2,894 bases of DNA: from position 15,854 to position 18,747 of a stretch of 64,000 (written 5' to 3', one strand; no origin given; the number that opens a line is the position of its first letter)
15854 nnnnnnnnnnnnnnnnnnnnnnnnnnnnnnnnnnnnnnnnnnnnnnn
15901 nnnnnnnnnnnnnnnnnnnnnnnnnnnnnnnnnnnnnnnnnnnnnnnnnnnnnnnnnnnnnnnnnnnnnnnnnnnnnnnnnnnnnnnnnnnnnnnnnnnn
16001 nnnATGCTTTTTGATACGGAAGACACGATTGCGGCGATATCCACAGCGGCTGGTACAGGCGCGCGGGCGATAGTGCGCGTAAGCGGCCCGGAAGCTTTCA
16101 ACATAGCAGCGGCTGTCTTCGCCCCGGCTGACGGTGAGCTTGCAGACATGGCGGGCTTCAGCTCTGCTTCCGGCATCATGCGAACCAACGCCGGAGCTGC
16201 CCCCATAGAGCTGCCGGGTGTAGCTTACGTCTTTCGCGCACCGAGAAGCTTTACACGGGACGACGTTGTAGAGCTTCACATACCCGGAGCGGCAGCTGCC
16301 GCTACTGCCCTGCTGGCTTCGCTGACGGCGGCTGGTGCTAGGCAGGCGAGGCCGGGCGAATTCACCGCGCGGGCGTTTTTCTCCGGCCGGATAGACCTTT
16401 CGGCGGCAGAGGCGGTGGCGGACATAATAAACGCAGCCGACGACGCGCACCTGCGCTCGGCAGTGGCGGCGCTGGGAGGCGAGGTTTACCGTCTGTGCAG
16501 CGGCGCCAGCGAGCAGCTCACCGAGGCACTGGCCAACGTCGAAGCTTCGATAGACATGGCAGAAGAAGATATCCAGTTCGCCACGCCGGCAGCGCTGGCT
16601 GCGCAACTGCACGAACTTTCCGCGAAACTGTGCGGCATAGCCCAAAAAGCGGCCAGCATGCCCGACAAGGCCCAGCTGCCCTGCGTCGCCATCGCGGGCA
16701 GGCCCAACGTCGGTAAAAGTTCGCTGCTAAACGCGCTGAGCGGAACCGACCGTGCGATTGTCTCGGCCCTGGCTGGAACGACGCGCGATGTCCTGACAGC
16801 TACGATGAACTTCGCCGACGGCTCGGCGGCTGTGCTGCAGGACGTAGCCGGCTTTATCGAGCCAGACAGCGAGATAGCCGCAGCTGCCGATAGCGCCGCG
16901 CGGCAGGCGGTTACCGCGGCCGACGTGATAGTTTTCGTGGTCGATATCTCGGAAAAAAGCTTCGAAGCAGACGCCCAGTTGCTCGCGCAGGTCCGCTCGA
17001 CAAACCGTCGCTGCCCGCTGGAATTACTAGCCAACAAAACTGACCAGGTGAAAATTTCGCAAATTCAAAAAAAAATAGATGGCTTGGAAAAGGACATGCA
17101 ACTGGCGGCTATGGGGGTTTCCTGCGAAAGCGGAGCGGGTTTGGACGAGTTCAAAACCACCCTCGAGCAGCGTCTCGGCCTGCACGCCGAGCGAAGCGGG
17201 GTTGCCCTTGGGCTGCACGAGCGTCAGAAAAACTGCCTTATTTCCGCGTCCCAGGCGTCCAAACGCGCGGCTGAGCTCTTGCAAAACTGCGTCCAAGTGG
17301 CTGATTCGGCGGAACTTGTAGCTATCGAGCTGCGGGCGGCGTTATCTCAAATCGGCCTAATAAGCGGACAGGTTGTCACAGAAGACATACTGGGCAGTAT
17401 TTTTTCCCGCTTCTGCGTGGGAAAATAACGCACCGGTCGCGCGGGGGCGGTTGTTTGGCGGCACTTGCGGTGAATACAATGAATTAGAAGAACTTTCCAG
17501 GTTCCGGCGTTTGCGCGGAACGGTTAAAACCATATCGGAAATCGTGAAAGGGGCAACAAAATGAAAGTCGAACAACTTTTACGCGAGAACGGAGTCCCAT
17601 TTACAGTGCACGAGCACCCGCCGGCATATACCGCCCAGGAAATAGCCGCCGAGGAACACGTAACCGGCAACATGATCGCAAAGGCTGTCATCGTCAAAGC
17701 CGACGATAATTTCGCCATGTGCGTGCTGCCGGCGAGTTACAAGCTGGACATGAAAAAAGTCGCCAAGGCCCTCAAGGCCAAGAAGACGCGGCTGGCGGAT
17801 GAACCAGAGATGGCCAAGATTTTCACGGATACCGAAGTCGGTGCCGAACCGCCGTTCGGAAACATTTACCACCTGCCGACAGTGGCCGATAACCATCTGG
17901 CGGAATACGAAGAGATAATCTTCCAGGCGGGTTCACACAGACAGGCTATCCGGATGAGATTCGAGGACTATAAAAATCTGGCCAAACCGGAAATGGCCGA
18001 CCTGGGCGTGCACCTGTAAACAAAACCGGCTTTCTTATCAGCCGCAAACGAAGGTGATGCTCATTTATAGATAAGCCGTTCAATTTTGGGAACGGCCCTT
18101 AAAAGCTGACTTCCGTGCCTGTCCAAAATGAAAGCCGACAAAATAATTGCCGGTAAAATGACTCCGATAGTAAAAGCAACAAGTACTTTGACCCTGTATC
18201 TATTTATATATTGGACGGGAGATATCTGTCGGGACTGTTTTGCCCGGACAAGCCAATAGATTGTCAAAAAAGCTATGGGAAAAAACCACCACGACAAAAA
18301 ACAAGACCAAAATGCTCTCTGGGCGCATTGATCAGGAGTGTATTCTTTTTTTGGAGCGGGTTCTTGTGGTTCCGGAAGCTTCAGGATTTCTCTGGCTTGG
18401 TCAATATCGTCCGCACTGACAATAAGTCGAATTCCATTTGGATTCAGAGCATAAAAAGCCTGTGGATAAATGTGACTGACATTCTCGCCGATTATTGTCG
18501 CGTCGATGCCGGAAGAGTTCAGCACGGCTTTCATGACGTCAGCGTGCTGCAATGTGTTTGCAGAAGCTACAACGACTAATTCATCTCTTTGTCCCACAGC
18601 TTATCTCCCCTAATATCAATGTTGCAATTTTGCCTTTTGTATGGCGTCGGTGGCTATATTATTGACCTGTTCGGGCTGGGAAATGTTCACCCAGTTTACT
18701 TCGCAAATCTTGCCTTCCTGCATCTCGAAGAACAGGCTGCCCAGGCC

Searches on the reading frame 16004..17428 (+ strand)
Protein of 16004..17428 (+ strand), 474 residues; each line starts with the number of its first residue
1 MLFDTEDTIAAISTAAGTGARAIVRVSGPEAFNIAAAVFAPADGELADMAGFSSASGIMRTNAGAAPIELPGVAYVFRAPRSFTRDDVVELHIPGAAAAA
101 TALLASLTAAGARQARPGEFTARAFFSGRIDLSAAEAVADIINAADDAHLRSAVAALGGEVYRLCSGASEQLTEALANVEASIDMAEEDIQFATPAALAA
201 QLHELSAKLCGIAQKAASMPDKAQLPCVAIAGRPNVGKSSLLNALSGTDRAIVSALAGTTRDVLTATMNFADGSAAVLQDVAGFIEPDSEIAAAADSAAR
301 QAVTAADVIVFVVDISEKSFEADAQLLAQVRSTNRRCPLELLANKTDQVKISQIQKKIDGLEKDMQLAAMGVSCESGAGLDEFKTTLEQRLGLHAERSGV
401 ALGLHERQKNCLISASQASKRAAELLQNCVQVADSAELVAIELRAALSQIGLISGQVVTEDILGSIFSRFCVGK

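Call 8: search_protein_families(library=pfam, proteins=[window:16004-17428:+], max_evalue=0.01)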
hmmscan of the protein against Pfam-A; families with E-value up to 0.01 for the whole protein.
window:16004-17428:+ (474 aa): 12 families
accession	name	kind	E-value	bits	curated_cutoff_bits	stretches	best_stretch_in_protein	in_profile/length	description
PF12631.12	MnmE_helical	-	4.6e-35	122.1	40.1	1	132-471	1-211/211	MnmE helical domain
PF10396.14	TrmE_N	-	1e-28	100.3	29.8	1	8-129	1-117/117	GTP-binding protein TrmE N-terminus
PF01926.29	MMR_HSR1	-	5.2e-23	81.7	21.9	1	228-345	2-113/113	50S ribosome-binding GTPase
PF02421.24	FeoB_N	-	3.7e-13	49.7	27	1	228-385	3-154/156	Ferrous iron transport protein B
PF03193.22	RsgA_GTPase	-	7.6e-07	29.5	30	0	295-400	12-117/174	RsgA GTPase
PF00350.29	Dynamin_N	-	0.00011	22.7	27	0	228-263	1-35/168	Dynamin family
PF00071.28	Ras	-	0.00038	20.5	21.6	1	229-382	3-151/162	Ras family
PF04670.18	Gtr1_RagA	-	0.0022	17.9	22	1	231-366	5-141/232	Gtr1/RagA G protein conserved region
PF03709.21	OKR_DC_1_N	-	0.0044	17.7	29.3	0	280-352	8-79/111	Orn/Lys/Arg decarboxylase, N-terminal domain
PF00009.33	GTP_EFTU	-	0.0056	16.7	26.5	0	301-383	88-151/188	Elongation factor Tu GTP binding domain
PF05621.17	TniB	-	0.0067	16.3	22.4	0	215-268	25-77/189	Bacterial TniB protein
PF09439.16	SRPRB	-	0.0077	16.1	25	0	226-366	4-139/178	Signal recognition particle receptor beta subunit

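Call 11: find_encoding_contigs(protein=window:16004-17428:+, flank=10000, max_places=10)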
Protein window:16004-17428:+ (474 aa): 6 contigs read that carry it; 5 places shown.
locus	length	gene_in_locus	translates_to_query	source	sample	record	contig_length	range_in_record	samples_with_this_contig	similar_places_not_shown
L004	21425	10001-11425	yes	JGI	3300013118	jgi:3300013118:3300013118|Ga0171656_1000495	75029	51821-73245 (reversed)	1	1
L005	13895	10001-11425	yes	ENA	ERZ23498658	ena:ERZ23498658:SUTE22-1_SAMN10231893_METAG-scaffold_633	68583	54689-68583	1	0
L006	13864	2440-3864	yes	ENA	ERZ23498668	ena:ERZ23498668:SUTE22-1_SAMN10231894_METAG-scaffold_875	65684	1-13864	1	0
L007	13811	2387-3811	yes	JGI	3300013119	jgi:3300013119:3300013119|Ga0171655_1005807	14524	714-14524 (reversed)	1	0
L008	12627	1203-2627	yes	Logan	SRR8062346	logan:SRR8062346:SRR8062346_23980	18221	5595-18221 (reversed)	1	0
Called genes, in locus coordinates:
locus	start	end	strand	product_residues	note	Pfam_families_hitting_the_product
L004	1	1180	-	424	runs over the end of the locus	PF08486:SpoIID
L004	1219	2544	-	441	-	PF13424:TPR_12 (faint), PF00515:TPR_1 (faint), PF07719:TPR_2 (faint), PF13428:TPR_14 (faint), PF25062:ARM_TT21_N (faint), PF13432:TPR_16 (faint), PF14559:TPR_19, PF03118:RNA_pol_A_CTD, +2 more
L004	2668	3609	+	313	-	PF00781:DAGK_cat, PF01513:NAD_kinase (weak), PF19279:YegS_C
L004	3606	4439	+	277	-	PF00793:DAHP_synth_1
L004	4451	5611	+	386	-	PF01702:TGT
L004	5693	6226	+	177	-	PF02699:YajC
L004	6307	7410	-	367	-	PF00180:Iso_dh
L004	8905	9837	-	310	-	PF13676:TIR_2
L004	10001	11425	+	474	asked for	PF10396:TrmE_N, PF12631:MnmE_helical, PF03193:RsgA_GTPase (faint), PF01926:MMR_HSR1, PF02421:FeoB_N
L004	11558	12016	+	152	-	PF04073:tRNA_edit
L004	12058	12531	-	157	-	-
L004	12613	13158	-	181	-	-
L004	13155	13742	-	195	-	PF00156:Pribosyltran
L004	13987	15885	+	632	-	-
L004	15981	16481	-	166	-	-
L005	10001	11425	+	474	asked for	PF10396:TrmE_N, PF12631:MnmE_helical, PF03193:RsgA_GTPase (faint), PF01926:MMR_HSR1, PF02421:FeoB_N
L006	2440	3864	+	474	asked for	PF10396:TrmE_N, PF12631:MnmE_helical, PF03193:RsgA_GTPase (faint), PF01926:MMR_HSR1, PF02421:FeoB_N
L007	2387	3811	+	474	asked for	PF10396:TrmE_N, PF12631:MnmE_helical, PF03193:RsgA_GTPase (faint), PF01926:MMR_HSR1, PF02421:FeoB_N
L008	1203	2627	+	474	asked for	PF10396:TrmE_N, PF12631:MnmE_helical, PF03193:RsgA_GTPase (faint), PF01926:MMR_HSR1, PF02421:FeoB_N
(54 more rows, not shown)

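Call 20: find_related_loci(query=window:16004-17428:+, collection=genome_contigs, flank=10000)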
Query window:16004-17428:+ (474 aa) in genome_contigs; peptide patterns used: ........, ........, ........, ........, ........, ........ (x = any residue, [..] = any of these).
88 stretches matched a pattern, but none encodes a relative of the query by tblastn (E <= 1e-3).

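Call 21: find_homologous_proteins(query=window:16004-17428:+, max_evalue=1e-50)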
Query window:16004-17428:+ (474 aa): 3784 proteins with E <= 1e-50 among 8000 candidates; the best 120 are listed.
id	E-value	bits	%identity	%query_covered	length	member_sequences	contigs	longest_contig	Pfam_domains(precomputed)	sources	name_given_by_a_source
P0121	1.8e-287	971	100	100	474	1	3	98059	PF10396.15,PF01926.30,PF02421.25,PF03193.23,PF12631.13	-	-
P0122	1.3e-155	537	61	100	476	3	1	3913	PF10396.15,PF01926.30,PF02421.25,PF03193.23,PF12631.13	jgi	-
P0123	1.5e-154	533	61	100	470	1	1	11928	PF10396.15,PF01926.30,PF02421.25,PF03193.23,PF12631.13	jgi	jgi:tRNA modification GTPase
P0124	1.5e-151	524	59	100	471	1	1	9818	PF10396.15,PF01926.30,PF02421.25,PF03193.23,PF12631.13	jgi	-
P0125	5.2e-151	522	58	100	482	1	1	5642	PF10396.15,PF01926.30,PF02421.25,PF03193.23,PF12631.13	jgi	-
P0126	1.2e-150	521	58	100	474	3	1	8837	PF10396.15,PF01926.30,PF02421.25,PF03193.23,PF12631.13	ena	-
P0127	6.4e-150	518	60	100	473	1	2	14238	PF10396.15,PF01926.30,PF00350.30,PF02421.25,PF03193.23,PF12631.13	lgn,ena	-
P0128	7.8e-150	518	59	100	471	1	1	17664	PF10396.15,PF01926.30,PF02421.25,PF03193.23,PF12631.13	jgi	jgi:tRNA modification GTPase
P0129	9.0e-149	514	59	100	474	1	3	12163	PF10396.15,PF01926.30,PF00350.30,PF02421.25,PF03193.23,PF12631.13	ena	-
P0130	9.3e-149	514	60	99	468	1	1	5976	PF10396.15,PF01926.30,PF02421.25,PF03193.23,PF12631.13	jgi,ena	-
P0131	1.0e-148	514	59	100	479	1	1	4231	PF10396.15,PF01926.30,PF02421.25,PF12631.13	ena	-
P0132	3.5e-148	512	58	99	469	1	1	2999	PF10396.15,PF01926.30,PF02421.25,PF03193.23,PF10662.16,PF12631.13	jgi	-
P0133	1.1e-147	511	55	99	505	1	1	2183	PF10396.15,PF01926.30,PF02421.25,PF03193.23,PF12631.13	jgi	jgi:tRNA modification GTPase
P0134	7.8e-147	508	58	99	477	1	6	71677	PF10396.15,PF01926.30,PF00025.28,PF02421.25,PF00009.34,PF03193.23,PF12631.13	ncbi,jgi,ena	-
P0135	1.3e-146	507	56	99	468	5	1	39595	PF10396.15,PF01926.30,PF02421.25,PF00009.34,PF03193.23,PF12631.13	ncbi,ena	-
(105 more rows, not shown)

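Call 22: find_encoding_contigs(protein=P0123, flank=8000, max_places=2)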
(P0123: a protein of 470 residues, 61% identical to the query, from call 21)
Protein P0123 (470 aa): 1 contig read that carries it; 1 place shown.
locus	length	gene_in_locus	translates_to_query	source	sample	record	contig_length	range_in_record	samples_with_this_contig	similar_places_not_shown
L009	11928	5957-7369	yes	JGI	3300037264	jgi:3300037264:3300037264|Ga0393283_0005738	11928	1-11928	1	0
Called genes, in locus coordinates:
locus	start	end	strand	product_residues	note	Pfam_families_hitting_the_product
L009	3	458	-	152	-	?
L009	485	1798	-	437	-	PF00109:ketoacyl-synt, PF02801:Ketoacyl-synt_C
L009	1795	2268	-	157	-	PF07977:FabA, PF22818:ApeI-like (weak)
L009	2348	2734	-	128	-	PF00550:PP-binding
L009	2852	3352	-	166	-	PF07977:FabA, PF22818:ApeI-like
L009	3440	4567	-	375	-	PF00155:Aminotran_1_2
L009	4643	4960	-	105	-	-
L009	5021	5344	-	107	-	-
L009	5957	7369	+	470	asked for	PF10396:TrmE_N, PF12631:MnmE_helical, PF03193:RsgA_GTPase (faint), PF01926:MMR_HSR1, PF02421:FeoB_N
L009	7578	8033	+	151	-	PF04073:tRNA_edit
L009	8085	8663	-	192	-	-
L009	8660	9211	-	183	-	PF00156:Pribosyltran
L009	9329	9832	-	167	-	-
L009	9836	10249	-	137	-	PF01894:YjbQ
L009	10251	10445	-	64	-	-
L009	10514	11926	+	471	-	?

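Call 23: find_encoding_contigs(protein=P0128, flank=8000, max_places=2)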
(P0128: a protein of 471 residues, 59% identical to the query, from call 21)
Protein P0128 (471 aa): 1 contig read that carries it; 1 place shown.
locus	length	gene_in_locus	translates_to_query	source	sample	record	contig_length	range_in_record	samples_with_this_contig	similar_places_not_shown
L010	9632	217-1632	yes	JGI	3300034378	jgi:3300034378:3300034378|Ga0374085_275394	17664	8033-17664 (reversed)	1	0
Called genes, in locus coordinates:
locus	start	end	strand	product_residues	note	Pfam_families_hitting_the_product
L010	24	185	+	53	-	PF02397:Bac_transf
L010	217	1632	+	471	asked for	PF10396:TrmE_N, PF12631:MnmE_helical, PF03193:RsgA_GTPase (faint), PF01926:MMR_HSR1, PF02421:FeoB_N (weak)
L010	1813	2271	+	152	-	PF04073:tRNA_edit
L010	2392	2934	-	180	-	PF03703:bPH_2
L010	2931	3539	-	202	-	PF00156:Pribosyltran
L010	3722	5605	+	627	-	-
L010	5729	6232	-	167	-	-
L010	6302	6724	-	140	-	PF01894:YjbQ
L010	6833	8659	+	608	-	PF19864:Radical_SAM_N2, PF04055:Radical_SAM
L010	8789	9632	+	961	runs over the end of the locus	PF02700:PurS, PF18072:FGAR-AT_linker, PF00586:AIRS, PF02769:AIRS_C, PF00586:AIRS, PF02769:AIRS_C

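Call 24: find_encoding_contigs(protein=P0134, flank=8000, max_places=2)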
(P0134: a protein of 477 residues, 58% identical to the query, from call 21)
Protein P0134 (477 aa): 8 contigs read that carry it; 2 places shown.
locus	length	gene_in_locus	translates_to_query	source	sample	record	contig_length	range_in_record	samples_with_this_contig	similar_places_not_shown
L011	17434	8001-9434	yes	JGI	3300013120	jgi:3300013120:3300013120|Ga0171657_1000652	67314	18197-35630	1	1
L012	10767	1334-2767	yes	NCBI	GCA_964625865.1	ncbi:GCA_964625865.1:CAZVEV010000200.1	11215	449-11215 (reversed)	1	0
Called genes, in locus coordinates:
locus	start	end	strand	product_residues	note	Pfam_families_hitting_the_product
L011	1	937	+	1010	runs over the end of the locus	PF18582:HZS_alpha, PF00754:F5_F8_type_C, PF22633:F5_F8_type_C_2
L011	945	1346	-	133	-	PF01850:PIN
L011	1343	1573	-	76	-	-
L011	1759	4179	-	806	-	PF02927:CelD_N, PF00759:Glyco_hydro_9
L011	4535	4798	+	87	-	PF01649:Ribosomal_S20p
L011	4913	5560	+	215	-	PF01728:FtsJ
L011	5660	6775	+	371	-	PF01658:Inos-1-P_synth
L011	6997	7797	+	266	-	PF01066:CDP-OH_P_transf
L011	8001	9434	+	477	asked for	PF10396:TrmE_N, PF12631:MnmE_helical, PF03193:RsgA_GTPase (faint), PF00009:GTP_EFTU (weak), PF00025:Arf (faint), PF01926:MMR_HSR1, PF02421:FeoB_N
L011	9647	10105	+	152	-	PF04073:tRNA_edit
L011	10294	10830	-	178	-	PF03703:bPH_2 (weak)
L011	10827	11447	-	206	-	PF00156:Pribosyltran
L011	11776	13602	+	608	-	-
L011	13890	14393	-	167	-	-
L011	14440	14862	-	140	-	PF01894:YjbQ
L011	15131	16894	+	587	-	PF19864:Radical_SAM_N2, PF04055:Radical_SAM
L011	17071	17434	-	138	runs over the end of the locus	PF01894:YjbQ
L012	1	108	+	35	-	?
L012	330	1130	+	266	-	PF01066:CDP-OH_P_transf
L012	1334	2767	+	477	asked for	PF10396:TrmE_N, PF12631:MnmE_helical, PF03193:RsgA_GTPase (faint), PF00009:GTP_EFTU (weak), PF00025:Arf (faint), PF01926:MMR_HSR1, PF02421:FeoB_N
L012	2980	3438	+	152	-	PF04073:tRNA_edit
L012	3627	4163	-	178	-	PF03703:bPH_2 (weak)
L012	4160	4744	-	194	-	PF00156:Pribosyltran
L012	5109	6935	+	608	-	-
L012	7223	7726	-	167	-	-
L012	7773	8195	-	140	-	PF01894:YjbQ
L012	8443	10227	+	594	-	PF19864:Radical_SAM_N2, PF04055:Radical_SAM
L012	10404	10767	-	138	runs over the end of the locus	PF01894:YjbQ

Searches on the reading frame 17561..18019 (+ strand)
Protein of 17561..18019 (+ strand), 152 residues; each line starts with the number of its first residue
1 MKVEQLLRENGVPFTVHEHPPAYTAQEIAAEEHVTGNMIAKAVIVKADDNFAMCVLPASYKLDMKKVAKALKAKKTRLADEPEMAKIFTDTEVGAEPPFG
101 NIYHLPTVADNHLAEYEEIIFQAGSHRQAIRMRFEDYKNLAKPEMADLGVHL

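Call 8: search_protein_families(library=pfam, proteins=[window:17561-18019:+], max_evalue=0.01)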
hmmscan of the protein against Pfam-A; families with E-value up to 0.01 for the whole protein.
window:17561-18019:+ (152 aa): 1 family
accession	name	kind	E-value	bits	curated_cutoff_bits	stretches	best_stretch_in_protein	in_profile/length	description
PF04073.20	tRNA_edit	-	5e-28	98.1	25.5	1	19-139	1-122/123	Aminoacyl-tRNA editing domain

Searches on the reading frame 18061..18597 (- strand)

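Call 8: search_protein_families(library=pfam, proteins=[window:18061-18597:-], max_evalue=0.01)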
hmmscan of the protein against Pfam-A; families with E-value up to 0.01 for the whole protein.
window:18061-18597:- (178 aa): 2 families
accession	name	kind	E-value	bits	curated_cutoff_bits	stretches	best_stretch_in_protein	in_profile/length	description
PF09413.15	DUF2007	-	9e-05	23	25.7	1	12-73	6-63/66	Putative prokaryotic signal transducing protein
PF25216.1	Volactin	-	0.0049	16.8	35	1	8-60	122-173/321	Volactin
